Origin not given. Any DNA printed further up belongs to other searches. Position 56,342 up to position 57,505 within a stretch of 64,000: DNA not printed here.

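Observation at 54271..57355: Flavoprotein-polyferredoxin membrane fusion directly upstream of a compact radical-SAM/twitch enzyme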

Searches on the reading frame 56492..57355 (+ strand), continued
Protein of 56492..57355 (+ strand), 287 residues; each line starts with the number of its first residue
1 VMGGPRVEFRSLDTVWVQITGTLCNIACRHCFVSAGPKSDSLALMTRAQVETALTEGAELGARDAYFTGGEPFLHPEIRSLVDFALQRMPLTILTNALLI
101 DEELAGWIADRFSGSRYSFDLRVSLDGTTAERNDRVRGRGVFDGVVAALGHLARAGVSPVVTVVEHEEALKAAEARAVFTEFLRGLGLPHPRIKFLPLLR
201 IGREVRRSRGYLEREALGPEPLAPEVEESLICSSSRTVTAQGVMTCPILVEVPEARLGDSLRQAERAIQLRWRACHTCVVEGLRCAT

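Call 21: find_encoding_contigs(protein=P0050, flank=10000, max_places=3)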
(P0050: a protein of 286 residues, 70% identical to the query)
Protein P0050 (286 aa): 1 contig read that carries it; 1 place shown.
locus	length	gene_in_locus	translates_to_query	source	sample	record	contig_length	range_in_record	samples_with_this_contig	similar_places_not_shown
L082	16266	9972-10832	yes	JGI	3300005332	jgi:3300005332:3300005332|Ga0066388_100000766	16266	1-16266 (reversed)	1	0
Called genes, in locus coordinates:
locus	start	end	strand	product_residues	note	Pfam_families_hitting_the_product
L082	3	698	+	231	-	?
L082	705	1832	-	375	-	PF12679:ABC2_membrane_2, PF12730:ABC2_membrane_4 (faint), PF12698:ABC2_membrane_3, PF01061:ABC2_membrane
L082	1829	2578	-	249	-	PF00005:ABC_tran, PF13304:AAA_21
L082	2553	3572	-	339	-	PF25919:BSH_CusB (faint), PF25917:BSH_RND, PF25881:HH_YBHG (weak)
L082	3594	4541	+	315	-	PF00903:Glyoxalase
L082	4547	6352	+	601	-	PF09924:LPG_synthase_C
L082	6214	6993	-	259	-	-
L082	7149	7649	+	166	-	PF12836:HHH_3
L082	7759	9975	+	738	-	PF07992:Pyr_redox_2, PF13450:NAD_binding_8 (weak), PF13738:Pyr_redox_3, PF00070:Pyr_redox (weak), PF12801:Fer4_5, PF13187:Fer4_9 (weak), PF12838:Fer4_7 (weak), PF13237:Fer4_10, +4 more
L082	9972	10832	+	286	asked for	PF04055:Radical_SAM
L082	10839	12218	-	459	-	-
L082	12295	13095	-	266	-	PF01987:AIM24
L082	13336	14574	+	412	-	PF00675:Peptidase_M16, PF05193:Peptidase_M16_C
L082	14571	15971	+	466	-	PF00675:Peptidase_M16, PF05193:Peptidase_M16_C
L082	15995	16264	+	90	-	?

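Call 22: search_protein_families(library=pfam, proteins=[P0255, P0261, P0262, P0361, P0314, P0342], max_evalue=0.001)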
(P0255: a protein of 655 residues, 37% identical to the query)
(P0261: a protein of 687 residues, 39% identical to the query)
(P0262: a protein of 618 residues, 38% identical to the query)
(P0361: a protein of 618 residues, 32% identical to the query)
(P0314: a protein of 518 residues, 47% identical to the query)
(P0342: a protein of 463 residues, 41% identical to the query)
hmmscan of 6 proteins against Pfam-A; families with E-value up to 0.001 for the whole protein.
P0255 (655 aa): 4 families
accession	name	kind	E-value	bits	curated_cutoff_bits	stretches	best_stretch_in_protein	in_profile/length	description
PF04055.27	Radical_SAM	-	4.2e-21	76.3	29.5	1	383-521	4-143/166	Radical SAM superfamily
PF13738.12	Pyr_redox_3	-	2.4e-07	30.7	30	1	85-266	119-277/305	Pyridine nucleotide-disulphide oxidoreductase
PF07992.20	Pyr_redox_2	-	1.3e-05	25.2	26.1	1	80-267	89-249/291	Pyridine nucleotide-disulphide oxidoreductase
PF13434.12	Lys_Orn_oxgnase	-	4.5e-05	23.2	21.3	1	70-181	127-228/339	L-lysine 6-monooxygenase/L-ornithine 5-monooxygenase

P0261 (687 aa): 7 families
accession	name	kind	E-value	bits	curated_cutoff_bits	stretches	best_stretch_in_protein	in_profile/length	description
PF04055.27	Radical_SAM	-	9.3e-20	71.9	29.5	1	447-587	5-146/166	Radical SAM superfamily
PF07992.20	Pyr_redox_2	-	2.2e-11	44.2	26.1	1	5-38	142-175/291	Pyridine nucleotide-disulphide oxidoreductase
PF13738.12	Pyr_redox_3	-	2.2e-10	40.7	30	1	9-90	1-85/305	Pyridine nucleotide-disulphide oxidoreductase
PF01266.30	DAO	-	3.2e-07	30.6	27.9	1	7-71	1-67/353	FAD dependent oxidoreductase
PF13450.12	NAD_binding_8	-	3.1e-05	24.6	21.9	0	10-39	1-30/68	NAD(P)-binding Rossmann-like domain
PF00070.33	Pyr_redox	-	5e-05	24.2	22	1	7-39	1-33/82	Pyridine nucleotide-disulphide oxidoreductase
PF13353.11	Fer4_12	-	0.00024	21.9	22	1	447-515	13-82/137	4Fe-4S single cluster domain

P0262 (618 aa): 10 families
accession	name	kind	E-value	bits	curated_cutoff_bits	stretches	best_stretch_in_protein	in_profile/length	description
PF13847.12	Methyltransf_31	-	1e-33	116.5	27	1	363-500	1-133/145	Methyltransferase domain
PF01209.24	Ubie_methyltran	-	4.5e-14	52.8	20.1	1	364-497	46-173/233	ubiE/COQ5 methyltransferase family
PF13649.12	Methyltransf_25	-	4.6e-14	53.3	27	1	369-469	1-97/97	Methyltransferase domain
PF08241.18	Methyltransf_11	-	5.4e-14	53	21.2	1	370-473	1-95/95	Methyltransferase domain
PF04055.27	Radical_SAM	-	3e-13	50.7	29.5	1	18-159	4-145/166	Radical SAM superfamily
PF13489.12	Methyltransf_23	-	1.7e-07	31.6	27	1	361-493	18-135/164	Methyltransferase domain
PF01135.25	PCMT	-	2.4e-07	31.2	20.3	1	359-427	67-131/210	Protein-L-isoaspartate(D-aspartate) O-methyltransferase (PCMT)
PF08242.18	Methyltransf_12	-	3.1e-06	28.3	30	1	370-471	1-98/98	Methyltransferase domain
PF13353.11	Fer4_12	-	6e-05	23.8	22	1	19-98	13-95/137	4Fe-4S single cluster domain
PF20922.3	Anamorsin_N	-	0.00018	21.7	27.1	1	434-495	47-110/163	Anamorsin, N-terminal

P0361 (618 aa): 3 families
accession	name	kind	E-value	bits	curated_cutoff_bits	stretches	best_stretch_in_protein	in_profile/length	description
PF04055.27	Radical_SAM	-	4.1e-16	60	29.5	1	342-487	2-144/166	Radical SAM superfamily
PF12850.12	Metallophos_2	-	5.6e-10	39.9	27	1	23-203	12-143/154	Calcineurin-like phosphoesterase superfamily domain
PF00149.33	Metallophos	-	2.1e-06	28.8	21.5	1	14-179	3-159/191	Calcineurin-like phosphoesterase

P0314 (518 aa): 1 family
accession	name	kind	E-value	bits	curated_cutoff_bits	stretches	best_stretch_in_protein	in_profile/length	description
PF04055.27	Radical_SAM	-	3.6e-05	24.4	29.5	1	4-66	28-96/166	Radical SAM superfamily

P0342 (463 aa): 3 families
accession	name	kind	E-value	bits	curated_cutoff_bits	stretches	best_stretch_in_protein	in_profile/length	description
PF04055.27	Radical_SAM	-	3.3e-29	102.6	29.5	1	112-265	3-165/166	Radical SAM superfamily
PF13186.11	SPASM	-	1.2e-08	35.6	21.5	1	347-407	6-66/67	Iron-sulfur cluster-binding domain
PF05402.18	PqqD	-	1.2e-08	35.5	23.4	1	28-91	3-66/67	Coenzyme PQQ synthesis protein D (PqqD)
